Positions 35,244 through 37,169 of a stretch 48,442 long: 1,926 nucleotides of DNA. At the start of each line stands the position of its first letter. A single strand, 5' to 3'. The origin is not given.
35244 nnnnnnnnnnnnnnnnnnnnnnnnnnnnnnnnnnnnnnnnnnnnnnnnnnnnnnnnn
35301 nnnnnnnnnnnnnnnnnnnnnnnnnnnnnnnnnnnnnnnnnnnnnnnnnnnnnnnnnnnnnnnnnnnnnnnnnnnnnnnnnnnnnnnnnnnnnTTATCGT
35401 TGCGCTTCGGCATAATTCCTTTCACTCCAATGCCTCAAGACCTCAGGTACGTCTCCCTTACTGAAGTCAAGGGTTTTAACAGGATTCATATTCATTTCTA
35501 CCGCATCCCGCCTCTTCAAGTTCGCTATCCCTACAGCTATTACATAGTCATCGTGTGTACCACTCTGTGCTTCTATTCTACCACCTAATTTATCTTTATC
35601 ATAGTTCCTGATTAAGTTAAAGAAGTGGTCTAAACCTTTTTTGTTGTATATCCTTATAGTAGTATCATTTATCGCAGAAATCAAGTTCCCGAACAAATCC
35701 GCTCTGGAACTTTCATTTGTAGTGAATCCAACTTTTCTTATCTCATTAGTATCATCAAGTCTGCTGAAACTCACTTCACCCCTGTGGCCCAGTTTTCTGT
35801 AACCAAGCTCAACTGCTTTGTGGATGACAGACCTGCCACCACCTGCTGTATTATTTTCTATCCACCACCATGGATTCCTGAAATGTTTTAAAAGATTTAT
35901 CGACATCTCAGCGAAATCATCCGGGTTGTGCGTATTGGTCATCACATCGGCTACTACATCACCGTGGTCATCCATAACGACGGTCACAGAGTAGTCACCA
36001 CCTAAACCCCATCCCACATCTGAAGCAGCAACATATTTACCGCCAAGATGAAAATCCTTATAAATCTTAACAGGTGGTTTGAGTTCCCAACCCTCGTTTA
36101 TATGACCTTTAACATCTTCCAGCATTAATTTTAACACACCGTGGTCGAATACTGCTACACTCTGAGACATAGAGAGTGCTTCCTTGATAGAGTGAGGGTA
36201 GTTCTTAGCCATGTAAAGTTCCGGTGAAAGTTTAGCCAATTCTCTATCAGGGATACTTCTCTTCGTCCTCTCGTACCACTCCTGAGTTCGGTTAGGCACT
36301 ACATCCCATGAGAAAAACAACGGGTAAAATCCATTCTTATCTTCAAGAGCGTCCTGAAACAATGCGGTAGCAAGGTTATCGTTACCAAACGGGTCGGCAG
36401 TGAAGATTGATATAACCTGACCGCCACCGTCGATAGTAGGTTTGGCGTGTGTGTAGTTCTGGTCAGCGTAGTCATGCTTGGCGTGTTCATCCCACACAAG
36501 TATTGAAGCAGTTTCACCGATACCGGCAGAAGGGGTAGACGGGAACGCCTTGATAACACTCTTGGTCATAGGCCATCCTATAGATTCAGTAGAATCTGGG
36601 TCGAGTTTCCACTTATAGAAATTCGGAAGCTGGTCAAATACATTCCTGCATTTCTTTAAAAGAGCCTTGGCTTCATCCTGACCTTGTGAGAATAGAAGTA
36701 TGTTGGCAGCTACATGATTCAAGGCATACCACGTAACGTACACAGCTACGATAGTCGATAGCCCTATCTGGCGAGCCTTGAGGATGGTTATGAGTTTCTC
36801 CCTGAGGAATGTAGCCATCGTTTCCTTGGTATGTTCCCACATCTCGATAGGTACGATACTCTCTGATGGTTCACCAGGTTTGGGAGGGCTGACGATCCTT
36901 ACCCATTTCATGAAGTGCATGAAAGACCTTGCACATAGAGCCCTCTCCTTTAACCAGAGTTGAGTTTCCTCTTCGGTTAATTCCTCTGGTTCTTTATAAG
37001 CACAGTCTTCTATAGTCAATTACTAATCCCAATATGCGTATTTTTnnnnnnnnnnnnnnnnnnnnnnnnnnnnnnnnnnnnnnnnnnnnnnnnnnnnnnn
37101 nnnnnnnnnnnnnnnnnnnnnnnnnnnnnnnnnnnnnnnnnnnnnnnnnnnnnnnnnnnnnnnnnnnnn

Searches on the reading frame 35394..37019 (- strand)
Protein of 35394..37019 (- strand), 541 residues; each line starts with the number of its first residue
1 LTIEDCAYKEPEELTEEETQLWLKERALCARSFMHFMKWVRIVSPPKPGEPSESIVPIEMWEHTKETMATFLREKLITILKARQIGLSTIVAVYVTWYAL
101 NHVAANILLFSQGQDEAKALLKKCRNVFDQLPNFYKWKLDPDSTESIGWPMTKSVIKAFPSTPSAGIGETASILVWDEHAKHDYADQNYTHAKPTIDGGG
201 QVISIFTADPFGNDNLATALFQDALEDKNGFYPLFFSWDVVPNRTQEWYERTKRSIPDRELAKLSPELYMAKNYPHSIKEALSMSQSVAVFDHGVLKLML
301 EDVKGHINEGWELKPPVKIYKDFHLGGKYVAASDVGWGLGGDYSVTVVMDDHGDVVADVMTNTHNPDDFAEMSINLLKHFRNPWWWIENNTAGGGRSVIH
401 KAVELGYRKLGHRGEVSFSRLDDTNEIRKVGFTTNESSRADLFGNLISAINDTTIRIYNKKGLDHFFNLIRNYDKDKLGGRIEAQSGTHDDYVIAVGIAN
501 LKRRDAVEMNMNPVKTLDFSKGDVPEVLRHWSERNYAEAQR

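Call 38: search_protein_families(library=phrogs, proteins=[window:35394-37019:-], max_evalue=0.001)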
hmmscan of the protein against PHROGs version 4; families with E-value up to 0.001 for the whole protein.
window:35394-37019:- (541 aa): 7 families
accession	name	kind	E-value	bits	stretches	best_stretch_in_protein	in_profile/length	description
phrog_2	-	head and packaging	1.4e-19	71.4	1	56-510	262-597/807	terminase large subunit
phrog_5989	-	head and packaging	3.9e-13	50.2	1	23-252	111-317/347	terminase large subunit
phrog_38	-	head and packaging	9.8e-09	35.4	1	21-137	266-372/760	terminase large subunit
phrog_7579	-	head and packaging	9.3e-08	32.6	1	65-267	8-203/239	terminase large subunit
phrog_26724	-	unknown function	0.00018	22.1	1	78-136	51-109/192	-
phrog_36964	-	head and packaging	0.00022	20.4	1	88-248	435-609/890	terminase large subunit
phrog_24361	-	head and packaging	0.00048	21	0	380-500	24-135/162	terminase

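Call 58: search_dna_similar(query=window:35394-37019:-, collection=phages, mode=protein, max_rows=12)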
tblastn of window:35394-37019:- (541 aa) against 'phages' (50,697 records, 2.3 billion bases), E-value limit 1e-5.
Records with a match: 682; places in all: 682; records where one place covers at least 80% of the query: 178.
Best place of each record, by identity: <60% 682.
By first word of the organism name: Synechococcus 272; Vibrio 89; Acinetobacter 65; Cyanophage 58; Escherichia 32; Prochlorococcus 24; Stenotrophomonas 20; Pseudomonas 15; Prevotella 15; Erwinia 12; and 27 more.
By host as written in the record: - 205; Synechococcus 107; Synechococcus sp. WH7803 26; Synechococcus sp. 26; Acinetobacter baumannii 19; Synechococcus sp. WH8102 18; Prevotella sp. 15; Stenotrophomonas maltophilia 13; and 133 more.
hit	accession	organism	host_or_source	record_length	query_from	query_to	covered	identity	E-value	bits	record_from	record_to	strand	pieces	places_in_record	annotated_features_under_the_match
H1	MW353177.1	Flavobacterium phage vB_FspM_immuto_13-6C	Flavobacterium sp. LMO8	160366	29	522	91%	24.4%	4e-28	125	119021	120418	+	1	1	terminase large subunit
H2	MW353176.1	Flavobacterium phage vB_FspM_immuto_3-5A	Flavobacterium sp. LMO8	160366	29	522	91%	24.4%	6e-28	125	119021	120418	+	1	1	terminase large subunit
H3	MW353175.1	Flavobacterium phage vB_FspM_immuto_2-6A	Flavobacterium sp. LMO8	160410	29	522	91%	24.4%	6e-28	125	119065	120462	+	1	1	terminase large subunit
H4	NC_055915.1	Flavobacterium phage vB_FspM_immuto_2-6A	Flavobacterium sp. LMO8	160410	29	522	91%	24.4%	6e-28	125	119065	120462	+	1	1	terminase large subunit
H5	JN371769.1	Synechococcus phage metaG-MbCM1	-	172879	29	498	87%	25.0%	1e-20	102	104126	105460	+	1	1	gp17 terminase large subunit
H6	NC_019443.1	Synechococcus phage metaG-MbCM1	-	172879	29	498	87%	25.0%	1e-20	102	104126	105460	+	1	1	terminase large subunit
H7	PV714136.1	Aeromonas phage TSW001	Aeromonas salmonicida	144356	29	505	88%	24.0%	5e-23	110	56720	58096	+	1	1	terminase-like family protein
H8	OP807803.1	Synechococcus phage MS29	South China Sea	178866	29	523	91%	23.1%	2e-22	107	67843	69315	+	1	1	record has no annotation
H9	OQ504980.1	Synechococcus phage S-MS29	Synechococcus sp. MW02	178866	29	523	91%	23.1%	2e-22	107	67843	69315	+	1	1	terminase large subunit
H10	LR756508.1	uncultured phage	metagenomic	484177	56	522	86%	24.4%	9e-22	105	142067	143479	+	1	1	record has no annotation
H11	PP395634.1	Microcystis phage Mel-JY01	Microcystis elabens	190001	29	509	89%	23.6%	6e-21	103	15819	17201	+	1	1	large terminase protein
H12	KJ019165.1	Synechococcus phage ACG-2014d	-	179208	29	498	87%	23.6%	1e-18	96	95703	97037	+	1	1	terminase large subunit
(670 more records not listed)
